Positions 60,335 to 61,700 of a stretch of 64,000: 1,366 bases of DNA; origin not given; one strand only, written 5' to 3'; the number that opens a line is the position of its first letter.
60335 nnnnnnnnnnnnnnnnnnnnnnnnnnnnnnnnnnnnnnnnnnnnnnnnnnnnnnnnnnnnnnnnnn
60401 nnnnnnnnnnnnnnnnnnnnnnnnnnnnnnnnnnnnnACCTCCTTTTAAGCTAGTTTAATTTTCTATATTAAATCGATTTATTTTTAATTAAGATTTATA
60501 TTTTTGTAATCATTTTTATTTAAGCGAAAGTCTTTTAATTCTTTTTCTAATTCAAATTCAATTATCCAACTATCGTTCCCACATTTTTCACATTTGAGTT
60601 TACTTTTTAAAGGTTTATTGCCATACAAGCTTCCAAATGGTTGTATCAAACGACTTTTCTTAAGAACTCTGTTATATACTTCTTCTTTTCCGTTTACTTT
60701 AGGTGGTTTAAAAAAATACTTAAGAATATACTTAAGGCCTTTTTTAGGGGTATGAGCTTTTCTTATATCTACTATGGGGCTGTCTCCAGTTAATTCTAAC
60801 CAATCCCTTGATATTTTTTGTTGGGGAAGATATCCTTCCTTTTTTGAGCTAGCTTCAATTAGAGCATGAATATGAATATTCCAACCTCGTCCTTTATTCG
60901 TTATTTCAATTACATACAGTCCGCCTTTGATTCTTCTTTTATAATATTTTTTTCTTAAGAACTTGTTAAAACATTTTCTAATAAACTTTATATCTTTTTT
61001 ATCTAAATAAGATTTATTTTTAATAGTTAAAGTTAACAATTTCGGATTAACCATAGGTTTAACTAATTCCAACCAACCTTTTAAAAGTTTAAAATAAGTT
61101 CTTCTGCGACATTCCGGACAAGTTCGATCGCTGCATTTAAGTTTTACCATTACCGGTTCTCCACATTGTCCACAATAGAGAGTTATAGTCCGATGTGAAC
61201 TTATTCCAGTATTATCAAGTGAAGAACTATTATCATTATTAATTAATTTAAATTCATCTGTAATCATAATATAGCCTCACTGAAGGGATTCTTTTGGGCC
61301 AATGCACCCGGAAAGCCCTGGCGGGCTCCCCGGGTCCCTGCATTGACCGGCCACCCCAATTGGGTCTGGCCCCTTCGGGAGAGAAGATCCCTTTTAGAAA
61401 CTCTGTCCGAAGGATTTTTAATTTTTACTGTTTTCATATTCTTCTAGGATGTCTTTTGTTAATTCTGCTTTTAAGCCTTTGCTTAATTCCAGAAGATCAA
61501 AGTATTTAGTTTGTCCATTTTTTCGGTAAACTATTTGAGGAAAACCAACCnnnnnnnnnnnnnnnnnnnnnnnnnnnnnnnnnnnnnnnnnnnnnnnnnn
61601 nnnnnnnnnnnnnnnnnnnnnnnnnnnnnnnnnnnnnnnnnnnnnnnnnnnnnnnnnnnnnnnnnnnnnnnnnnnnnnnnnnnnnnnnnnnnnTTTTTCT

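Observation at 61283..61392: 110-nt GC-rich, highly structured island between the SpoVG-like and Rep genes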

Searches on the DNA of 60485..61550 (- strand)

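Call 8: search_rna_families(source=window, start=61150, end=61550, threshold=evalue, max_evalue=10, show_alignments=4)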
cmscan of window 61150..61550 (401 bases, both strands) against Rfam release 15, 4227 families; matches with E-value up to 10: 9.
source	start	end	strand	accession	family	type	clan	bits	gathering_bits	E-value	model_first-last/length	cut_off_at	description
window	61384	61445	-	RF01603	snoR29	Gene; snRNA; snoRNA; CD-box;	-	18.7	50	7.4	1-84/84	no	small nucleolar RNA snoR29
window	61361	61502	-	RF03068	RT-3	Gene; sRNA;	-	16.5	40.5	0.099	1-148/148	no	RT-3 RNA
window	61307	61379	-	RF03591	mir-3117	Gene; miRNA;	-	16.1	80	2.4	1-78/78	no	mir-3117 microRNA precursor family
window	61436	61471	-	RF02107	DLEU2_3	Gene; lncRNA;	-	16.1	60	7.2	1-76/76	no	Deleted in lymphocytic leukemia 2 conserved region 3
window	61241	61290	-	RF03152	RAGATH-1-hammerhead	Gene; ribozyme;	-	15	56.3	7.4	1-77/77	no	RAGATH-1 hammerhead ribozyme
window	61295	61346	-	RF03766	mir-3155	Gene; miRNA;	-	14.9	70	3.1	1-56/56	no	mir-3155 microRNA precursor family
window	61222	61289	-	RF03517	MIR5225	Gene; miRNA;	-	14.1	72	2.8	29-96/126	no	MIR5225 microRNA precursor family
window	61220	61480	-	RF02546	LSU_trypano_mito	Gene; rRNA;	CL00112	13.1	60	1.4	163-561/561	no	Trypanosomatid mitochondrial large subunit ribosomal RNA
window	61292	61340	-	RF03058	sul1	Cis-reg; riboswitch;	-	12.6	36.2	8.9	1-56/56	no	sul1 RNA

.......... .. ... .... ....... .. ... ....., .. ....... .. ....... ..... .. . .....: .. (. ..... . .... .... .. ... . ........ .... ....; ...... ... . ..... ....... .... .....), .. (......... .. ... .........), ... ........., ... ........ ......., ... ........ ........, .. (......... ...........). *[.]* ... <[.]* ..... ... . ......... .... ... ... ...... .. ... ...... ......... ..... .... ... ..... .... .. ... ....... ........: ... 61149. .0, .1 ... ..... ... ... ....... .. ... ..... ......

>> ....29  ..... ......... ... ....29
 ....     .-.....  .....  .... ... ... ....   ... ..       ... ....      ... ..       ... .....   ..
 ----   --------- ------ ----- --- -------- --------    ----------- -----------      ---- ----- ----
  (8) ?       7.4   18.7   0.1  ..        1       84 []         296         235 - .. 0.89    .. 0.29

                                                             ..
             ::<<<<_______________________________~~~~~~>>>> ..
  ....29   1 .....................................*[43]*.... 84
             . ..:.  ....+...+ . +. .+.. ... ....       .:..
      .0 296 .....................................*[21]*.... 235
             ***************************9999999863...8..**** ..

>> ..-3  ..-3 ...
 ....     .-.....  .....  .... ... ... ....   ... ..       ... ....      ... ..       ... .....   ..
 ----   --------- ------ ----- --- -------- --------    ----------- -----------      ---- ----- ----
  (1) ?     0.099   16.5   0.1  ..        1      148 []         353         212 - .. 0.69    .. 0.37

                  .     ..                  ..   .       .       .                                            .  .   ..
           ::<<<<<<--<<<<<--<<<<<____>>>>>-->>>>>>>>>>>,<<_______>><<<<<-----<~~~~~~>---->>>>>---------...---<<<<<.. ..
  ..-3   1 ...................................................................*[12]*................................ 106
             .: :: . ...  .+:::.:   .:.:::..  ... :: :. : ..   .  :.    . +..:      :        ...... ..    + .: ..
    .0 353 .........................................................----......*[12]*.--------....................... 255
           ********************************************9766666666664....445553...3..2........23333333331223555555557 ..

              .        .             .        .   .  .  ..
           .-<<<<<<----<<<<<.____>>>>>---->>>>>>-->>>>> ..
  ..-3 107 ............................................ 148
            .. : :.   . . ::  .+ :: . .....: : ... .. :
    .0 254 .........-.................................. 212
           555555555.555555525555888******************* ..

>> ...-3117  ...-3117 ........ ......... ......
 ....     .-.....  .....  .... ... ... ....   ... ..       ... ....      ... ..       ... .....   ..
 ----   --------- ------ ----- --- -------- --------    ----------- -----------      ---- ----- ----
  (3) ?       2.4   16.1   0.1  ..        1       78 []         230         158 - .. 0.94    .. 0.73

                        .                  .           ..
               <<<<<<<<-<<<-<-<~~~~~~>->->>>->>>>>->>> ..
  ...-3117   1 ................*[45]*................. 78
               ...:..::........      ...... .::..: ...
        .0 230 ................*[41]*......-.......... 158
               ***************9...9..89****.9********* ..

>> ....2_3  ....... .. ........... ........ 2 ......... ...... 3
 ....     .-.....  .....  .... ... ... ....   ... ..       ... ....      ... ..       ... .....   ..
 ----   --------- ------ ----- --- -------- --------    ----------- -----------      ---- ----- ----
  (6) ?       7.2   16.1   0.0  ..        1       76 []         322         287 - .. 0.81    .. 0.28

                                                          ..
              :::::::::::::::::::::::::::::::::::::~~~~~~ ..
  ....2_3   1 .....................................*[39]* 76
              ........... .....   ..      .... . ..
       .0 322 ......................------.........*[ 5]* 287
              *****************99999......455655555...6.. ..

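Call 77: build_rna_model(alignment_id=A6, structure=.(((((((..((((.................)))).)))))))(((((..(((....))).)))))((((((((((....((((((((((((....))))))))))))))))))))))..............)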
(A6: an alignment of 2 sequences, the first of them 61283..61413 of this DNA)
Model R1 built from alignment A6 (2 sequences, 132 columns); structure: as given.
model positions 132; base pairs 41; branch points 2; effective number of sequences 0.62; information 0.589 bits per position. Calibrated on 0.2 Mb of random sequence (short: E-values are rough).
structure used (alignment columns):
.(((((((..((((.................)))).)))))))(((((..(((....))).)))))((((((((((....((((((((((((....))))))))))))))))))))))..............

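Call 78: search_with_rna_model(model_id=R1, sources=[window, L001, L002, L003, L004, L005, L006, L007, L008, L009, L010, L011, L012, L013, L014, L015, L016, L017, L018, L019, L020, L023, L025, L026, L027, L028, L030, L031, L032, L033, L034, L035, L036, L037, L038, L039, L040, L041, L042, L045, L046, L047, L048, L049, L051, L052, L053, L054, L055, L056, L057, L059, L060, L061, L062, L063, L064, L065, L067, L068, L069, L070, L071, L072, L073, L074, L075, L076, L077, L078, L079, L080, L081, L082, L083, L084, L085, L086, L087, L088, L089, L099, L100, L101, L103, L106, L107, L109, L113], max_evalue=10, make_alignment=true)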
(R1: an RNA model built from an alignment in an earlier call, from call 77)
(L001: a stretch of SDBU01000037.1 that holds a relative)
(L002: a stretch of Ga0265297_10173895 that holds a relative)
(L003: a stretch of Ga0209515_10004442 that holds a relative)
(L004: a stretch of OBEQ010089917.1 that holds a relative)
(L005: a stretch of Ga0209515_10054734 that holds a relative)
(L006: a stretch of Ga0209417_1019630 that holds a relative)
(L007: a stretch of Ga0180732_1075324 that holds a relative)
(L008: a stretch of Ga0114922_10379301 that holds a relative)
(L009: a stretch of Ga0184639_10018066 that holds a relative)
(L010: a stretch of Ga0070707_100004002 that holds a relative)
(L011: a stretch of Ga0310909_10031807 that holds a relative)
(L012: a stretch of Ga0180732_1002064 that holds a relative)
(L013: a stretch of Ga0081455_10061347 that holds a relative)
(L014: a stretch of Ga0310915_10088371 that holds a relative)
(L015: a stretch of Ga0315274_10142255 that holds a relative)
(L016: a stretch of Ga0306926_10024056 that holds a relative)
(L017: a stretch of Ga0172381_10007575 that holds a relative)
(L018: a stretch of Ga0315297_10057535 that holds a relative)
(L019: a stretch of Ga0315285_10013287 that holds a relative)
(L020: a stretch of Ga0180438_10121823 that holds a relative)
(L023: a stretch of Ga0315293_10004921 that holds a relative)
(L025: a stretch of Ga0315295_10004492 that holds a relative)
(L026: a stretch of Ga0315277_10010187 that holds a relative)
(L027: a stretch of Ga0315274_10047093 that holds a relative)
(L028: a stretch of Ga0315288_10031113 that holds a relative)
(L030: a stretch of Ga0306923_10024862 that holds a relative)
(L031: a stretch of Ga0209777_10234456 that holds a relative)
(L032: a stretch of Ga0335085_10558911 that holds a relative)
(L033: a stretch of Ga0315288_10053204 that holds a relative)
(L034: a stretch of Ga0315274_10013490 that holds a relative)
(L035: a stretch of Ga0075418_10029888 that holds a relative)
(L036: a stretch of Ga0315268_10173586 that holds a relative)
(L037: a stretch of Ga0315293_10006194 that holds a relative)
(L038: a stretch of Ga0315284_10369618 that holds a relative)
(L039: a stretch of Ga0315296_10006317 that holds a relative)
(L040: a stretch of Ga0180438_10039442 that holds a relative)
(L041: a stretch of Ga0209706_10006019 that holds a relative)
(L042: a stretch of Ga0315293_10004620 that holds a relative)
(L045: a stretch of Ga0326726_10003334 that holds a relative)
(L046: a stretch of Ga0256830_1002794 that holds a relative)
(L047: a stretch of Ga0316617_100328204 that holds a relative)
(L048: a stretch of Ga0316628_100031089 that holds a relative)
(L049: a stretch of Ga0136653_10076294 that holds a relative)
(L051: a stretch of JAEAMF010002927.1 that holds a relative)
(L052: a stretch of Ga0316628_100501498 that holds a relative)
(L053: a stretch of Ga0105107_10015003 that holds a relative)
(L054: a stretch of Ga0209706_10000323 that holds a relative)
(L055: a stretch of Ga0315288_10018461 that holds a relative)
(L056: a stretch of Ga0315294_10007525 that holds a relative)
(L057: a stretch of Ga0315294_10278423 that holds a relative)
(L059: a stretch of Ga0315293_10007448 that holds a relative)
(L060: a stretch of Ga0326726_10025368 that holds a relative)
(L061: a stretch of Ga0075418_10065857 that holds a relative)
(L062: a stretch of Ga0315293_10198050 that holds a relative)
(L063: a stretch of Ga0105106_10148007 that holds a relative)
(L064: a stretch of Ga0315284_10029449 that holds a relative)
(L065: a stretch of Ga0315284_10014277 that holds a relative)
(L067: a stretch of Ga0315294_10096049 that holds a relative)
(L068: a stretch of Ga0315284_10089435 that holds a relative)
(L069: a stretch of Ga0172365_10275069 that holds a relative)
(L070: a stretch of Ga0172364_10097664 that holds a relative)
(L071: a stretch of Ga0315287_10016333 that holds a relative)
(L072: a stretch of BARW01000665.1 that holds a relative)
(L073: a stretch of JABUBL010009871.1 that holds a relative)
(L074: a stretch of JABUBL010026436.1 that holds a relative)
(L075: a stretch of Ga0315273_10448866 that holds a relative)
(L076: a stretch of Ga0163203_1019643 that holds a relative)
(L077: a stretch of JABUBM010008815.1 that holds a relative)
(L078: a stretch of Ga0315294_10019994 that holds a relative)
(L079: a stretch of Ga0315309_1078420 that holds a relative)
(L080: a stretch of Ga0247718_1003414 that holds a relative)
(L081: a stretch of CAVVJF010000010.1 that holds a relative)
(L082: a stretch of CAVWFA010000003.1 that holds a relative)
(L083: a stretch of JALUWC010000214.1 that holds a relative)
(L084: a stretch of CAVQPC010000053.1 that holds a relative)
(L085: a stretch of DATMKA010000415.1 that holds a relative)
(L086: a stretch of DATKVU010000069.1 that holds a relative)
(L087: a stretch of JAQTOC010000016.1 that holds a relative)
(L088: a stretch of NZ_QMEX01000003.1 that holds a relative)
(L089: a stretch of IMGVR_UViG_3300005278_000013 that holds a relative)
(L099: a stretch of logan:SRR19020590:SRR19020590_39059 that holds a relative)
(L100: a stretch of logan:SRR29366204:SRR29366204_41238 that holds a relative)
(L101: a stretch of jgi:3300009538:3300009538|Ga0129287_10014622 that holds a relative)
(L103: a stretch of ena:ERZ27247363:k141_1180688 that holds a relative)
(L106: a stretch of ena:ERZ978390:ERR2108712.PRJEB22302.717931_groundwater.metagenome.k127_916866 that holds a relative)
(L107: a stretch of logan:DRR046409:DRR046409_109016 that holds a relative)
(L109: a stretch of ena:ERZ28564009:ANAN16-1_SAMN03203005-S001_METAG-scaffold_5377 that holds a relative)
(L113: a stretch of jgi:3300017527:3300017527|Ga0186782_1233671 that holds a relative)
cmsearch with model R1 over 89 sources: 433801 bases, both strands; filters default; matches with E-value up to 10: 13.
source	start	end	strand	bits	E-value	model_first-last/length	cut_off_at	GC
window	61283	61414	-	168.2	4.8e-37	1-132/132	no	0.6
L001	2818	2957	+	92.2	3e-19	1-132/132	no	0.58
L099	678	802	+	69.8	5.2e-14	1-132/132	no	0.46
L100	3864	3987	+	31.4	5.2e-05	1-132/132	no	0.61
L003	2828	2943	+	26.3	0.00081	1-132/132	no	0.66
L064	3826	3926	+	19.1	0.038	1-132/132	no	0.59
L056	3826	3926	+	18.2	0.062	1-132/132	no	0.6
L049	1180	1272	+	16.5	0.16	1-132/132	no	0.63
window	61297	61348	+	15.5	0.27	67-118/132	no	0.71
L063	1354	1445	+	14.5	0.45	1-132/132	no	0.62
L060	1356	1452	+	13.4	0.83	1-132/132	no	0.57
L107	3739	3872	+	13.1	0.96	1-132/132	no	0.68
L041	3919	4015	+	10.9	3.2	1-132/132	no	0.57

Alignment A7: 13 matches aligned to the model, 216 columns, each read 5' to 3' on its own strand. Consensus structure (alignment columns), stored with it:
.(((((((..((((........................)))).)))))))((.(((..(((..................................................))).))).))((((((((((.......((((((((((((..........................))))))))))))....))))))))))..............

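Call 92: search_dna_similar(query=window:61190-61420:-, collection=plasmids, mode=distant, max_evalue=1, max_rows=10)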
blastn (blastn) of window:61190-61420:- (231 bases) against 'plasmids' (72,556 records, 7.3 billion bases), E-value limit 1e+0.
Records with a match: 8; places in all: 8; records where one place covers at least 80% of the query: 0.
Best place of each record, by identity: 90-95% 1; 80-90% 5; 60-80% 2.
By first word of the organism name: Enterococcus 4; Acinetobacter 2; Borreliella 1; Mycoplasmopsis 1.
By predicted mobility (MOB-suite, as given by PLSDB): non-mobilizable 4; conjugative 3; mobilizable 1.
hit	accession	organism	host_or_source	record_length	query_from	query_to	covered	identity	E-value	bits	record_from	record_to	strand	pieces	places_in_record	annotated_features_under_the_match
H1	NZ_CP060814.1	Acinetobacter variabilis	a feces sample of chicken origin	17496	152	209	25%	77.6%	2e-1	44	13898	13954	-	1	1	Abi family protein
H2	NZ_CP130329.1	Acinetobacter variabilis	soil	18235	152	209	25%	77.6%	2e-1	44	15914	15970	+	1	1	Abi family protein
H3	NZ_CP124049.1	Borreliella lusitaniae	Bacterial isolate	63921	149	193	19%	81.3%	7e-1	41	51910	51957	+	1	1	Lp6.6 family lipoprotein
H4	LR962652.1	Enterococcus faecalis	-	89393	147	187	18%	82.9%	2e-1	44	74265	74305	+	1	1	record has no annotation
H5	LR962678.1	Enterococcus faecalis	-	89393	147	187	18%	82.9%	2e-1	44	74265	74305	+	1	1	record has no annotation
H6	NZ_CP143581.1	Enterococcus faecalis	Homo sapiens,bacterial isolate,sonicate ...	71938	147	187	18%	82.9%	2e-1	44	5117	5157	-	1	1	none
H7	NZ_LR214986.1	Mycoplasmopsis cynos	Dog,lung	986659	159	191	14%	87.9%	2e-1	43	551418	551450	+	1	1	hypothetical protein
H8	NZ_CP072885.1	Enterococcus faecium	stream/river surface water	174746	167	196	13%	90.0%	7e-1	42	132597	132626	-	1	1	ATP-dependent helicase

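Call 97: search_with_rna_model(model_id=R1, source=L117, max_evalue=10, filters=off, show_alignments=2)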
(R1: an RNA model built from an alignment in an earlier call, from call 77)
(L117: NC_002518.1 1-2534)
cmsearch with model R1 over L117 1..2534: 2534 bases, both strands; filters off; matches with E-value up to 10: 17.
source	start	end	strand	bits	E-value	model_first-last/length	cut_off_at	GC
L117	2362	2489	-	14.2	0.0032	1-132/132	no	0.62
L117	1178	1242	+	9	0.051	67-118/132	no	0.69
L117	204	313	-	7.6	0.11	1-132/132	no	0.7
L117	1178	1242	-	7.2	0.14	67-118/132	no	0.69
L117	605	685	-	3.8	0.83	1-132/132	no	0.63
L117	351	464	-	3.8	0.86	1-132/132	no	0.56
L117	367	395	+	3.7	0.92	76-109/132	no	0.79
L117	605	695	+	2.4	1.8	1-132/132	no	0.62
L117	2067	2096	-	2.3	1.9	80-108/132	no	0.67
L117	1332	1374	-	2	2.3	81-108/132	no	0.7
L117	2188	2197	-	1.1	3.6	51-60/132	no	0.6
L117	2376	2420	+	0.9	4.2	67-118/132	no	0.56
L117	2188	2197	+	0.8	4.4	51-60/132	no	0.6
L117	1946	1960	-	-0.3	8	48-62/132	no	0.8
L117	1332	1374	+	-0.4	8.4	81-108/132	no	0.7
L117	890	910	-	-0.4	8.4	44-66/132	no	0.67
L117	1628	1642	-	-0.7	9.5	87-102/132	no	0.8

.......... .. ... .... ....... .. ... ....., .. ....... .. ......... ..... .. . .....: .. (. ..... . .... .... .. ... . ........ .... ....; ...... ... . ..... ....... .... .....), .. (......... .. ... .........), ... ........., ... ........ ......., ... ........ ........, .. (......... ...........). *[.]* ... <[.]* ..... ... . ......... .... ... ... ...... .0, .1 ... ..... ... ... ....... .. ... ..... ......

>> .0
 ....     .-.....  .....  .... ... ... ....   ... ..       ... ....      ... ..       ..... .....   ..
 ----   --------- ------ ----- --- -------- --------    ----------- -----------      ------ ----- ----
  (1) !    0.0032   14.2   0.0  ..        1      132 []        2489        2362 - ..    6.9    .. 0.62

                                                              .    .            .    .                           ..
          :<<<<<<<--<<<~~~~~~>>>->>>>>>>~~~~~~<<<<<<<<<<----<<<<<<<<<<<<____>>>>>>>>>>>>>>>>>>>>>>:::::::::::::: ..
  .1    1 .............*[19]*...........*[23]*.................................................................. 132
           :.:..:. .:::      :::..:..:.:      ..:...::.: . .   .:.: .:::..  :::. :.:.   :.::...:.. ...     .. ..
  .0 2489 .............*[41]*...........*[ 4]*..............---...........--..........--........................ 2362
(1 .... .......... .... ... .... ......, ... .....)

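Call 104: build_rna_model(alignment_id=A9, structure=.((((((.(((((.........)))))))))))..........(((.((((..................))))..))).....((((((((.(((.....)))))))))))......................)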
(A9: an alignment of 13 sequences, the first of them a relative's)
Model R2 built from alignment A9 (13 sequences, 133 columns); structure: as given.
model positions 128; base pairs 28; branch points 2; effective number of sequences 1.16; information 0.589 bits per position. Calibrated on 0.2 Mb of random sequence (short: E-values are rough).
structure used (alignment columns):
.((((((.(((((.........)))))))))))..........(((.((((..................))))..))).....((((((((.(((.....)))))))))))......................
